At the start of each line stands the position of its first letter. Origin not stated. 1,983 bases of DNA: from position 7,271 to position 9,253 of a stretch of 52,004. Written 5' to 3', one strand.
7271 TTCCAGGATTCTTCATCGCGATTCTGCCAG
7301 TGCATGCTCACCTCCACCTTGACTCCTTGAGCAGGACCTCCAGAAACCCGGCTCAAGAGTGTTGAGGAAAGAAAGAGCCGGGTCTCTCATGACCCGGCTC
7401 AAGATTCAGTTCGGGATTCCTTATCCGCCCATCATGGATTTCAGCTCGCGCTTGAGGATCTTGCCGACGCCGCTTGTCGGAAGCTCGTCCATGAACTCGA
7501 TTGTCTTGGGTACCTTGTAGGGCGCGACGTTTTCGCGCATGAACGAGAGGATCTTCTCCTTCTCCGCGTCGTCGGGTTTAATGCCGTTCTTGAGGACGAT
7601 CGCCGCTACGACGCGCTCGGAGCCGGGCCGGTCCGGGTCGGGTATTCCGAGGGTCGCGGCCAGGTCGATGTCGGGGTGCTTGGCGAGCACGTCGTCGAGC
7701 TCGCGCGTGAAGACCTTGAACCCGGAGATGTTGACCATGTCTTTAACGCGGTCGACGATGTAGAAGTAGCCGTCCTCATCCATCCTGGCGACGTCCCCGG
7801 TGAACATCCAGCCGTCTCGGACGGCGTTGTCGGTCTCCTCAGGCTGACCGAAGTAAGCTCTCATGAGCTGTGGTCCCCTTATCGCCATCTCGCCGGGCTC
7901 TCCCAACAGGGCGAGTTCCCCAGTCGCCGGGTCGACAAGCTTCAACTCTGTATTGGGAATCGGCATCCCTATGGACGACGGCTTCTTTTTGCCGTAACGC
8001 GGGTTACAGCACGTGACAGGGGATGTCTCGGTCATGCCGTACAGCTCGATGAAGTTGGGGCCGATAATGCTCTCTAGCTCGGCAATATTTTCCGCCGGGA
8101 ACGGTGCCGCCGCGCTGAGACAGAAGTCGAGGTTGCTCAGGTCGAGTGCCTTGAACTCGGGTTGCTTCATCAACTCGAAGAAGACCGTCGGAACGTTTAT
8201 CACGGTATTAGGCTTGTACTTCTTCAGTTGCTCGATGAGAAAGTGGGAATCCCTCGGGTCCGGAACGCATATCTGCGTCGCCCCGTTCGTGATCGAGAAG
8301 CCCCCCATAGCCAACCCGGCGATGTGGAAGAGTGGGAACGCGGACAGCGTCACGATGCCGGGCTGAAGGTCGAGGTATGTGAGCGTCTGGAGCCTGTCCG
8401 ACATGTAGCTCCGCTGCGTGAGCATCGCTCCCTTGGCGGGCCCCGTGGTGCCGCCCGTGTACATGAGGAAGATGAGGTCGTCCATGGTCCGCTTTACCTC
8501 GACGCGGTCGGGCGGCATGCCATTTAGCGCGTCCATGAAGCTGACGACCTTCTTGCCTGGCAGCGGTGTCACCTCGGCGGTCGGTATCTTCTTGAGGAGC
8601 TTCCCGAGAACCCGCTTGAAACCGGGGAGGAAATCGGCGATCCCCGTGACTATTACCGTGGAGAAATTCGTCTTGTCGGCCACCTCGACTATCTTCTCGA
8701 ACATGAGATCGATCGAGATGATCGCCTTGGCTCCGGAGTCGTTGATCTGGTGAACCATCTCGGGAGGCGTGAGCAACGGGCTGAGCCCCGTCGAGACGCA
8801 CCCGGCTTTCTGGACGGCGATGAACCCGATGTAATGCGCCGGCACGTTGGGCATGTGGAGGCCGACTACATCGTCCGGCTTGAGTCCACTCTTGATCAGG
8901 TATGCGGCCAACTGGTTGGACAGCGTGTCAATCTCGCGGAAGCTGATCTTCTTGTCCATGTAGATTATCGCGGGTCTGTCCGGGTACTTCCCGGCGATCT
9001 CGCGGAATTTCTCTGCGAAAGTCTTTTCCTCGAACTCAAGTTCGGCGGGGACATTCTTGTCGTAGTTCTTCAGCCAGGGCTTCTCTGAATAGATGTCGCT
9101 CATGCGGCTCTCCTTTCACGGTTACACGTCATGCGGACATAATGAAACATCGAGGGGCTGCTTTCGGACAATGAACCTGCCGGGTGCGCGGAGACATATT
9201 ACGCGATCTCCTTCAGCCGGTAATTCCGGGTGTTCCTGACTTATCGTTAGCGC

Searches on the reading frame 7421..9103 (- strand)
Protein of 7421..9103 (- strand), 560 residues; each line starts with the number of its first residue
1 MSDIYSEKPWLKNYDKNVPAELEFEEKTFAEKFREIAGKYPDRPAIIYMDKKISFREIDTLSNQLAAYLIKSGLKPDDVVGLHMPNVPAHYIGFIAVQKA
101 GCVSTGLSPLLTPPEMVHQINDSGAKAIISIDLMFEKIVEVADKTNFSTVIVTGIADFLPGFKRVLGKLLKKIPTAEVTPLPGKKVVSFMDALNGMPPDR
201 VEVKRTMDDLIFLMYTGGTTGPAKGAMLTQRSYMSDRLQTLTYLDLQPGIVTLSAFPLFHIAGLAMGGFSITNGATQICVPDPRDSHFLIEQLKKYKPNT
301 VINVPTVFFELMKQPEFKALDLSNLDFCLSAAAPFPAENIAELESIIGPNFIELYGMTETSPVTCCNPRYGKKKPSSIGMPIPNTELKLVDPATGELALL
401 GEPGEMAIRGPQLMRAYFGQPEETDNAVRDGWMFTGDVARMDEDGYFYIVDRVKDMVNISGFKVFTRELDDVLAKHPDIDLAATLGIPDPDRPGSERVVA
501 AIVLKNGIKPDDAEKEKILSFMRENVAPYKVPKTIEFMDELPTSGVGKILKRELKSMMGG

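Call 56: find_encoding_contigs(protein=window:7421-9103:-, flank=10000, max_places=1)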
Protein window:7421-9103:- (560 aa): 6 contigs read that carry it; 1 place shown.
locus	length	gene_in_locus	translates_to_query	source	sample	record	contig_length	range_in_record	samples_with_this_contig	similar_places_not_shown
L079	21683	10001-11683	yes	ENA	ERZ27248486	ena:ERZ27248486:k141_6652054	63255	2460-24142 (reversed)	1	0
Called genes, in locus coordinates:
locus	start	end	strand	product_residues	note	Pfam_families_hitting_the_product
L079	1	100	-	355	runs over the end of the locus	PF00520:Ion_trans (weak), PF07885:Ion_trans_2, PF02254:TrkA_N, PF22614:Slo-like_RCK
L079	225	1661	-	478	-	PF01425:Amidase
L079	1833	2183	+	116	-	-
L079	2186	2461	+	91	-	-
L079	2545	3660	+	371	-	-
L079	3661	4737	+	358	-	-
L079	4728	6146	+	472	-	PF02629:CoA_binding, PF13380:CoA_binding_2, PF13607:Succ_CoA_lig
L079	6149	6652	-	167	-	PF19620:DUF6125 (weak)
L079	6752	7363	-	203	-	-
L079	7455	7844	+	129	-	-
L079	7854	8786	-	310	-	PF01210:NAD_Gly3P_dh_N (weak), PF02737:3HCDH_N, PF03446:NAD_binding_2, PF00725:3HCDH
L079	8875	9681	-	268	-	PF00753:Lactamase_B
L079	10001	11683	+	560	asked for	PF00501:AMP-binding, PF13193:AMP-binding_C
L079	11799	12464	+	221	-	PF14196:ATC_hydrolase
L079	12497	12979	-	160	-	PF00583:Acetyltransf_1, PF13673:Acetyltransf_10, PF13508:Acetyltransf_7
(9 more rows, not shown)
